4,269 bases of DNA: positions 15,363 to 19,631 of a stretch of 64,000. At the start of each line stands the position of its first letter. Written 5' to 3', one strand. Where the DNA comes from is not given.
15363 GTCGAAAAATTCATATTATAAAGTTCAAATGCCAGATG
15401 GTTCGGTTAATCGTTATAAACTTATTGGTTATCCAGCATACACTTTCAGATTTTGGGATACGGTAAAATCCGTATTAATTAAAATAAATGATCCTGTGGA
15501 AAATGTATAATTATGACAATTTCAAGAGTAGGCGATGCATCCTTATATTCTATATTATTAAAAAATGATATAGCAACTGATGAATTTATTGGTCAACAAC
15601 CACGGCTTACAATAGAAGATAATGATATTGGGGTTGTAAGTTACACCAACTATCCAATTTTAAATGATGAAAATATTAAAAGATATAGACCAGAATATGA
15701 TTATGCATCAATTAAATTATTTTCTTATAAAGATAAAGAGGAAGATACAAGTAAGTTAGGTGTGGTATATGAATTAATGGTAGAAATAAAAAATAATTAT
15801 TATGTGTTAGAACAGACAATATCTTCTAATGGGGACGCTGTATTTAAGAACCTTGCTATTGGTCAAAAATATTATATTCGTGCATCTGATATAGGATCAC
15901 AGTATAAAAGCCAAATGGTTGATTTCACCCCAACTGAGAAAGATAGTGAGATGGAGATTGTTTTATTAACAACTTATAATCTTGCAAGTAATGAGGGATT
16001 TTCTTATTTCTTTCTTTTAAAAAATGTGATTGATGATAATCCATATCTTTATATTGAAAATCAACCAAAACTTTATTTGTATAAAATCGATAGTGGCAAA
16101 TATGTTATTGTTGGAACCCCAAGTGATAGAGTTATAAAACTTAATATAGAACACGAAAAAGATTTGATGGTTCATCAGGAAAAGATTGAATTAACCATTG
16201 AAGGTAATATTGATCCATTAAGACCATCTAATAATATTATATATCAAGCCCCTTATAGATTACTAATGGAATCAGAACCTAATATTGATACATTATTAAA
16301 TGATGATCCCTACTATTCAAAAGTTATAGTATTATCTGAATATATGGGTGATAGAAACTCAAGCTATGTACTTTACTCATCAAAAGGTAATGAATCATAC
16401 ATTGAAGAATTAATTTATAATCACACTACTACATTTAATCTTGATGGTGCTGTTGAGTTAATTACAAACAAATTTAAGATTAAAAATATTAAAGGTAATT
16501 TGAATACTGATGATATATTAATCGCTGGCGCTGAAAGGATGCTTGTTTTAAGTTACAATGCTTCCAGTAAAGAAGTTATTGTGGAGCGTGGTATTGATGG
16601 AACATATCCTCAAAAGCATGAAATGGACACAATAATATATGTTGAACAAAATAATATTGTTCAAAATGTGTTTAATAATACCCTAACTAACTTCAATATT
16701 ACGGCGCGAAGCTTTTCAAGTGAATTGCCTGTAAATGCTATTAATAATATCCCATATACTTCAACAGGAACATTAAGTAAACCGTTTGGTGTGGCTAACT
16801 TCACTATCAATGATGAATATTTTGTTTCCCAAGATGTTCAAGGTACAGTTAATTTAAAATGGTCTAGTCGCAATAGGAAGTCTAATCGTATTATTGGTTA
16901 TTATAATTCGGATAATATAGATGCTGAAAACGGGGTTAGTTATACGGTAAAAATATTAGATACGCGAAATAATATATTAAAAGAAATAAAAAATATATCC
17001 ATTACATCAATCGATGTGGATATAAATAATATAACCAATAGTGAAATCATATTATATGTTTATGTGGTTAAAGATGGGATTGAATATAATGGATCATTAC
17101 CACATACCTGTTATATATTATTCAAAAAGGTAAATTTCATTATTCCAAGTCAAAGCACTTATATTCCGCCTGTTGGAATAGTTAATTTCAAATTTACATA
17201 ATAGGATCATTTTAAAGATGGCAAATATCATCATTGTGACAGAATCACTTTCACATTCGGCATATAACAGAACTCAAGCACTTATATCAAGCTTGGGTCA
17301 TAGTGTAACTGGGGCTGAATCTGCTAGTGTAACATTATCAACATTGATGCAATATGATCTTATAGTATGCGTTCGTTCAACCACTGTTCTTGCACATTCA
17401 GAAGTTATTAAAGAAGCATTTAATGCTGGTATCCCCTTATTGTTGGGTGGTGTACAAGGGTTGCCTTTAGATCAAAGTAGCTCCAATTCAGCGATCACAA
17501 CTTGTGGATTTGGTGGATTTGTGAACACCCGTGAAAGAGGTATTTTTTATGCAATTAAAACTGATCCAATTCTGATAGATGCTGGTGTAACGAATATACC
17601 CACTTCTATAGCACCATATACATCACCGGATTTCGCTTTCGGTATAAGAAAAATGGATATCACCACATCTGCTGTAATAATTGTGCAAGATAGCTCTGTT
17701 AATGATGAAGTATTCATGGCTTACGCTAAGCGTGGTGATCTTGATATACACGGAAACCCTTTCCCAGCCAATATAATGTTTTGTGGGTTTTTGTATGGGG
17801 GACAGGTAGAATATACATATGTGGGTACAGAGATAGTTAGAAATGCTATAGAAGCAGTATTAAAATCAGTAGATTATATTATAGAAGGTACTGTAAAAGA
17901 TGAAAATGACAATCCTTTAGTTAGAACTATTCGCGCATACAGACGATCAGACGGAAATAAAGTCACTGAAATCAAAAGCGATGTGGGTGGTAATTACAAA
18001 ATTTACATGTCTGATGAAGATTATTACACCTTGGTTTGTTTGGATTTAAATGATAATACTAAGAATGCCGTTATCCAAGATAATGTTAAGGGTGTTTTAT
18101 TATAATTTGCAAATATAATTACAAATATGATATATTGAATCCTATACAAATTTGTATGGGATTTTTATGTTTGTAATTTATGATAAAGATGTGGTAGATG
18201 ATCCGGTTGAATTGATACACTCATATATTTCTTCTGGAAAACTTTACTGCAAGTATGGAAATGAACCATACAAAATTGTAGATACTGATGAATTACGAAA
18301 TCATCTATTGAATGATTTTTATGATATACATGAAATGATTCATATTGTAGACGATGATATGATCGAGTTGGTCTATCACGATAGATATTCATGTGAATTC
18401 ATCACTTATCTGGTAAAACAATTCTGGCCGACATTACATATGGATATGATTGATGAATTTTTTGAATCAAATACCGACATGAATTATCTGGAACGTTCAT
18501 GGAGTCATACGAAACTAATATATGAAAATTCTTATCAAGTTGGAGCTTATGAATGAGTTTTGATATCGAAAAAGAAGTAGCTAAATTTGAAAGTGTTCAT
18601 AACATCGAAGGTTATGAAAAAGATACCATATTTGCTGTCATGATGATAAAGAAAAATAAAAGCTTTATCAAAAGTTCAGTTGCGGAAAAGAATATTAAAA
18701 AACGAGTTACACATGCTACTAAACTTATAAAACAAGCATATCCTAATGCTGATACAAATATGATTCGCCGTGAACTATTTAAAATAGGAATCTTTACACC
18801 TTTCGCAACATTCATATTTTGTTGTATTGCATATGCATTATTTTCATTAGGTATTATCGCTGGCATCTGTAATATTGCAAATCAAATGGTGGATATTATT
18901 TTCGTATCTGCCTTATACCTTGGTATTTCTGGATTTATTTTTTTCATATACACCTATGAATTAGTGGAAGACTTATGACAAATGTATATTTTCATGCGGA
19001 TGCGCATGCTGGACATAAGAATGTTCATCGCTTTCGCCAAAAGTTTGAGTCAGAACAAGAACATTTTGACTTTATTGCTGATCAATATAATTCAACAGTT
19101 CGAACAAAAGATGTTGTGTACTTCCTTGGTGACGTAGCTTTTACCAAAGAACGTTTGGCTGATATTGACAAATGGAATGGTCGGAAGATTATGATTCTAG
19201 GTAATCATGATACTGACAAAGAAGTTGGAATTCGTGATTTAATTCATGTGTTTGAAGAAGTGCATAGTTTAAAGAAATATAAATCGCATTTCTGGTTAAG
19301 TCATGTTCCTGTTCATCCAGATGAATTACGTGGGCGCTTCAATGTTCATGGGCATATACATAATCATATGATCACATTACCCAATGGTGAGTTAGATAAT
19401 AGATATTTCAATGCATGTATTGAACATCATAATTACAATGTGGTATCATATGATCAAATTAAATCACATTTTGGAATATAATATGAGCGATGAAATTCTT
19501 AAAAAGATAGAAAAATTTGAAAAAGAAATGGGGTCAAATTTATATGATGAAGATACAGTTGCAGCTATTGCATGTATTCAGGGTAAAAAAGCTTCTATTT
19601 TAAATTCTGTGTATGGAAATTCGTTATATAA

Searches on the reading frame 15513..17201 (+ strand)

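Call 49: search_protein_families(library=phrogs, proteins=[window:15513-17201:+], max_evalue=0.0001)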
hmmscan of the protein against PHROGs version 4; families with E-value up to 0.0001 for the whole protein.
window:15513-17201:+ (562 aa): 2 families
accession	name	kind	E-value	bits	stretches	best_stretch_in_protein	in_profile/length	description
phrog_1101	-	tail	4.1e-26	92.2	1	230-524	479-788/1405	tail protein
phrog_6284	-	tail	2.3e-05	23.4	1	303-499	487-712/1280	tail protein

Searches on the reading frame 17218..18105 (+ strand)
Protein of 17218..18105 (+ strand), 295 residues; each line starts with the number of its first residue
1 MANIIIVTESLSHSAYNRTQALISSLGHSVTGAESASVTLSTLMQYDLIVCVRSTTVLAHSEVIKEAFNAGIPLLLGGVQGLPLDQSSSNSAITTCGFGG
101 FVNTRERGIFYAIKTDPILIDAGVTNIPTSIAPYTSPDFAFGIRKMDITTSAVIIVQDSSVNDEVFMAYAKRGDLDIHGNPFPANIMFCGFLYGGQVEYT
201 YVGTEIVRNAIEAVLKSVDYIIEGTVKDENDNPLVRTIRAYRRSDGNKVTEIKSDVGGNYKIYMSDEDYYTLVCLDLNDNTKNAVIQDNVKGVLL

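Call 49: search_protein_families(library=phrogs, proteins=[window:17218-18105:+], max_evalue=0.0001)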
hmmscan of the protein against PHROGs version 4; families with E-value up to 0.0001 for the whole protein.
window:17218-18105:+ (295 aa): 1 family
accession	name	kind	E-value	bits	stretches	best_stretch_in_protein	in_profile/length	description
phrog_27013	-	unknown function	2.9e-05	25.2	1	236-291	38-93/95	-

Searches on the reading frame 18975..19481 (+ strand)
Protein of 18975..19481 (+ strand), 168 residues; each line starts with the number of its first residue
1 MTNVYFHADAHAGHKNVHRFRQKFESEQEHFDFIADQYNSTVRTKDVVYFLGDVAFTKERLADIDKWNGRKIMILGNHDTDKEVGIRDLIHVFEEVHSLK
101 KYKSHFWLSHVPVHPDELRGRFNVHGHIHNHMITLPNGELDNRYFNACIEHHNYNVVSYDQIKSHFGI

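Call 49: search_protein_families(library=phrogs, proteins=[window:18975-19481:+], max_evalue=0.0001)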
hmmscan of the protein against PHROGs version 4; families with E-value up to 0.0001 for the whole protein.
window:18975-19481:+ (168 aa): 1 family
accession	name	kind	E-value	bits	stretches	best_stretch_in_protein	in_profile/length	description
phrog_547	-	other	1.9e-49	169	1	1-166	28-199/245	phosphoesterase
